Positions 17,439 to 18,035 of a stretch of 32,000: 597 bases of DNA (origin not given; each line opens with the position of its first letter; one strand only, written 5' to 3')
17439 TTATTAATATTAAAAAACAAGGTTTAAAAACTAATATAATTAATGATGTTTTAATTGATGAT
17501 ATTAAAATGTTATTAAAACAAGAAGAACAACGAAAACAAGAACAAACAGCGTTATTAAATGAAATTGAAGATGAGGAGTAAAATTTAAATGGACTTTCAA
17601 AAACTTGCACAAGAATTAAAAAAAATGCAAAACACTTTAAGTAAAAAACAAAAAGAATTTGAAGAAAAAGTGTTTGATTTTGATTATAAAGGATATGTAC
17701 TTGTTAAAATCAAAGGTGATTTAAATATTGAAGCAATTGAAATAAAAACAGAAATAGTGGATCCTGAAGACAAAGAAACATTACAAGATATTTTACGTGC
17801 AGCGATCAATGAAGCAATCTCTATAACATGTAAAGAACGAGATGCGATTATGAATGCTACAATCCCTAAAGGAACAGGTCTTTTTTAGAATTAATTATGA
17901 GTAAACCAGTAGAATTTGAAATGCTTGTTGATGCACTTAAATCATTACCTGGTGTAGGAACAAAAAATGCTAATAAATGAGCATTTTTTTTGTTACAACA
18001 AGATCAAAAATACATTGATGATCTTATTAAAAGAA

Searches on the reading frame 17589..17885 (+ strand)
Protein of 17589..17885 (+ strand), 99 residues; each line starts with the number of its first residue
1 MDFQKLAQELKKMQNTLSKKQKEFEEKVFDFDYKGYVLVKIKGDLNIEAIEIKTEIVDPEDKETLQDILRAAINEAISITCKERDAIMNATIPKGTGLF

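Call 51: find_encoding_contigs(protein=window:17589-17885:+, flank=7000, max_places=10)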
Protein window:17589-17885:+ (99 aa): 24 contigs read that carry it; 4 places shown.
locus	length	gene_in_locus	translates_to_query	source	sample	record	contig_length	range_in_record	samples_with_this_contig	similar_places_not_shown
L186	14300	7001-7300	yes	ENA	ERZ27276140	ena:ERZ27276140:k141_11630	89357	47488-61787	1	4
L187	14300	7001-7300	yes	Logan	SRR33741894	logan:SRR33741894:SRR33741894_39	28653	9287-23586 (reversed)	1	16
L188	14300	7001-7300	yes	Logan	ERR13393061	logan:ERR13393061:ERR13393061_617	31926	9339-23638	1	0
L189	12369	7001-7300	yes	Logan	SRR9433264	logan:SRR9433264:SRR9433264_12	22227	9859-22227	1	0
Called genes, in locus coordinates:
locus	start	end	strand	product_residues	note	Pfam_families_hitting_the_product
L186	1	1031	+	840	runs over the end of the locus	PF00521:DNA_topoisoIV, PF03989:DNA_gyraseA_C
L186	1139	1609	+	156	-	PF02464:CinA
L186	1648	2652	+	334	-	PF00154:RecA_N, PF08423:Rad51, PF06745:ATPase (weak), PF13481:AAA_25 (weak), PF21096:RecA_C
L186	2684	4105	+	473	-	PF12072:RNase_Y_N (weak), PF01966:HD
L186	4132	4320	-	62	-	-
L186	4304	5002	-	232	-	PF01712:dNK, PF13671:AAA_33 (faint), PF02223:Thymidylate_kin (weak)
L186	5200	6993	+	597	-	PF13177:DNA_pol3_delta2, PF00004:AAA, PF22608:DNAX_ATPase_lid, PF25361:AAA_lid_RFC1 (weak)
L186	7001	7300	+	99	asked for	PF02575:YbaB_DNA_bd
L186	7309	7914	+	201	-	PF21176:RecR_HhH, PF01751:Toprim (faint), PF13662:Toprim_4, PF21175:RecR_C (weak)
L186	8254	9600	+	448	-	PF02881:SRP54_N, PF01656:CbiA (faint), PF00448:SRP54, PF13207:AAA_17 (weak), PF02978:SRP_SPB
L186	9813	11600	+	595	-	-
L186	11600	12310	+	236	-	PF02463:SMC_N (faint), PF00005:ABC_tran, PF13304:AAA_21 (weak)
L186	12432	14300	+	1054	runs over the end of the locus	-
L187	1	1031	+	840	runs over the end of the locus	PF00521:DNA_topoisoIV, PF03989:DNA_gyraseA_C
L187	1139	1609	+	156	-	PF02464:CinA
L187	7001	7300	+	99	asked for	PF02575:YbaB_DNA_bd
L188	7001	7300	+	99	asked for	PF02575:YbaB_DNA_bd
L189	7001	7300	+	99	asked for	PF02575:YbaB_DNA_bd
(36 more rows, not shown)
